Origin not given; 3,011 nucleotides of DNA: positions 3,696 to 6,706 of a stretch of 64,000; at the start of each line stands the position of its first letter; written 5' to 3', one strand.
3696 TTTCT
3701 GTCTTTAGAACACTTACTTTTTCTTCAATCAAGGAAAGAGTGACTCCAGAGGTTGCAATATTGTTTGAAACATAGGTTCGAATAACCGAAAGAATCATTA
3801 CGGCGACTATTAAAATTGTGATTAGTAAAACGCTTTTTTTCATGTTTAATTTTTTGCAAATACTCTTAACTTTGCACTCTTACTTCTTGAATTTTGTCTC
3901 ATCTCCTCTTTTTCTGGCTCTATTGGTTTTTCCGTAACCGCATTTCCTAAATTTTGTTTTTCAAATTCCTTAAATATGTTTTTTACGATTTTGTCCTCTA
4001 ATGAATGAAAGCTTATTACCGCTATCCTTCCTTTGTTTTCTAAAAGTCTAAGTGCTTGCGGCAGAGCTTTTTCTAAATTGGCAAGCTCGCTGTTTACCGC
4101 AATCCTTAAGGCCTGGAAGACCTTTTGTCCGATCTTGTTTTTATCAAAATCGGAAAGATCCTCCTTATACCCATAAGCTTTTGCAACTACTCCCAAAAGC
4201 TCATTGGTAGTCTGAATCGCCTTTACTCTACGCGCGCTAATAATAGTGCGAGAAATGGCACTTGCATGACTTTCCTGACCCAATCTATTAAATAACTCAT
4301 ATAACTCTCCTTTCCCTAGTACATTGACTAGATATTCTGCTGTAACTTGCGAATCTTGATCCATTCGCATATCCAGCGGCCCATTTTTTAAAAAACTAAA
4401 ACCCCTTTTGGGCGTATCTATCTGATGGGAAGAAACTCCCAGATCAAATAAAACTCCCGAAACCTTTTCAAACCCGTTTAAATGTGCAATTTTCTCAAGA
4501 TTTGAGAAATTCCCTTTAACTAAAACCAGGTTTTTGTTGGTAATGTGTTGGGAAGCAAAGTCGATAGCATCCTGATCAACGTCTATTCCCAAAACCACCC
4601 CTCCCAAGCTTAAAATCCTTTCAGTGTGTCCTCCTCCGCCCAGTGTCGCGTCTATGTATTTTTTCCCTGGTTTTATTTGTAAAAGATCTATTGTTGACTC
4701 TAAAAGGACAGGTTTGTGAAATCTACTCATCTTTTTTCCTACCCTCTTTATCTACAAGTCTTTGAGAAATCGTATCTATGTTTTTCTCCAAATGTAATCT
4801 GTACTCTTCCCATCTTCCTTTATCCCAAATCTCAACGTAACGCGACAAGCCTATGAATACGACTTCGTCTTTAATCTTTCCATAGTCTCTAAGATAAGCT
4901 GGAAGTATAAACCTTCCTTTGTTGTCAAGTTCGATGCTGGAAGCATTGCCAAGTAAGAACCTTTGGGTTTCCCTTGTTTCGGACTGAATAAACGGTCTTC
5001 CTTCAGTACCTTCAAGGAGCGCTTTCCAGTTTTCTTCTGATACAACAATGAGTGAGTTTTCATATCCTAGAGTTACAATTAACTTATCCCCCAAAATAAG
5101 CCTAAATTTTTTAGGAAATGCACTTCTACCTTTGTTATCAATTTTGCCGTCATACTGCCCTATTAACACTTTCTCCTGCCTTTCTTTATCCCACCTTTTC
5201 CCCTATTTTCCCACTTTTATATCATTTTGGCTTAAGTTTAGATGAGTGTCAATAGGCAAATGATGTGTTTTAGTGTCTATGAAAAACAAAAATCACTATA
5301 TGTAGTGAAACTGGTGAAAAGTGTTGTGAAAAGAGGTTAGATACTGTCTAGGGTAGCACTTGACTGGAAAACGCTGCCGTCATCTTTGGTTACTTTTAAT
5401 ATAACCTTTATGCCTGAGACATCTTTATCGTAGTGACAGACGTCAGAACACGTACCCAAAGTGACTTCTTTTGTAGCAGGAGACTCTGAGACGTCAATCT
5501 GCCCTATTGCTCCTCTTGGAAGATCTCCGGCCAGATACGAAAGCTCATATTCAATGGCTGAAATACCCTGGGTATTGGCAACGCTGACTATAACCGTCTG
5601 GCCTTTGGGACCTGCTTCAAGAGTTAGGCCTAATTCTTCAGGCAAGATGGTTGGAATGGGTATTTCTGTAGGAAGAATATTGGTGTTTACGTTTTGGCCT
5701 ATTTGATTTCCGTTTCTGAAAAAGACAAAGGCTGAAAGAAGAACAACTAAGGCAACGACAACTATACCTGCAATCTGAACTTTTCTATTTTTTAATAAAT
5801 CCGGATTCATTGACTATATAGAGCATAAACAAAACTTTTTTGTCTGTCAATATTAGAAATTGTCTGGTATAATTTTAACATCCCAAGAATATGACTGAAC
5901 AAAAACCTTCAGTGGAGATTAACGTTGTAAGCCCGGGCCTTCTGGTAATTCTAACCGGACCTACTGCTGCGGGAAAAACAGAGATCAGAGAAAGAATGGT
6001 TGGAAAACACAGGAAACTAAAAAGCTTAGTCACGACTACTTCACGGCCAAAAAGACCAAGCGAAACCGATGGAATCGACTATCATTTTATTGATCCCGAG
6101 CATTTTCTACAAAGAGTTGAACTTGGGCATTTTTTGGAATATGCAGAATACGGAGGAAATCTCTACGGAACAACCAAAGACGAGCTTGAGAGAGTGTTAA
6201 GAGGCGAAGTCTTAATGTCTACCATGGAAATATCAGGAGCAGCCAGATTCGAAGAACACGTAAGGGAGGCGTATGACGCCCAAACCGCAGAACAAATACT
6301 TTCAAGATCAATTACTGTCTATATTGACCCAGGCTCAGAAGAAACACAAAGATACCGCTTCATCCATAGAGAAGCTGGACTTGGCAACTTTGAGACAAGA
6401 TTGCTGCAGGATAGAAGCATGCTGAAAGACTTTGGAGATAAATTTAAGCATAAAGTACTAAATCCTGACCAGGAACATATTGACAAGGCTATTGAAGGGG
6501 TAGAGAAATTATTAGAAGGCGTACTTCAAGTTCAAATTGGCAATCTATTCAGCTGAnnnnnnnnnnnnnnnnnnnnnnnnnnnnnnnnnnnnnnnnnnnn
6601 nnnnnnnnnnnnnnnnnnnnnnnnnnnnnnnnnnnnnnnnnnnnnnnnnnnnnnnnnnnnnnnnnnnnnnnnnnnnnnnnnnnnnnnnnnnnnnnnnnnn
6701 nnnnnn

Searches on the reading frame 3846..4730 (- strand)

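Call 67: search_protein_families(library=pfam, proteins=[window:3846-4730:-], max_evalue=0.0001)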
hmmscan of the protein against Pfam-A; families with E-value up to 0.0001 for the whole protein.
window:3846-4730:- (294 aa): 2 families
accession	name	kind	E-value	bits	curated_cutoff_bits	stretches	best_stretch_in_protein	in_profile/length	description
PF01795.25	Methyltransf_5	-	2.8e-91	306.7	27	1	4-293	3-308/309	MraW methylase family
PF13847.12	Methyltransf_31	-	2.4e-05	24.5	27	0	19-81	1-69/145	Methyltransferase domain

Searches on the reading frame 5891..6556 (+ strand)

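Call 67: search_protein_families(library=pfam, proteins=[window:5891-6556:+], max_evalue=0.0001)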
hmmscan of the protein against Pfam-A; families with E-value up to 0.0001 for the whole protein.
window:5891-6556:+ (221 aa): 1 family
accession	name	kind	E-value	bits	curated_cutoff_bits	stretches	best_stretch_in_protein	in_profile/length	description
PF00625.27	Guanylate_kin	-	2.4e-20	73.5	25.2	1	18-115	4-101/182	Guanylate kinase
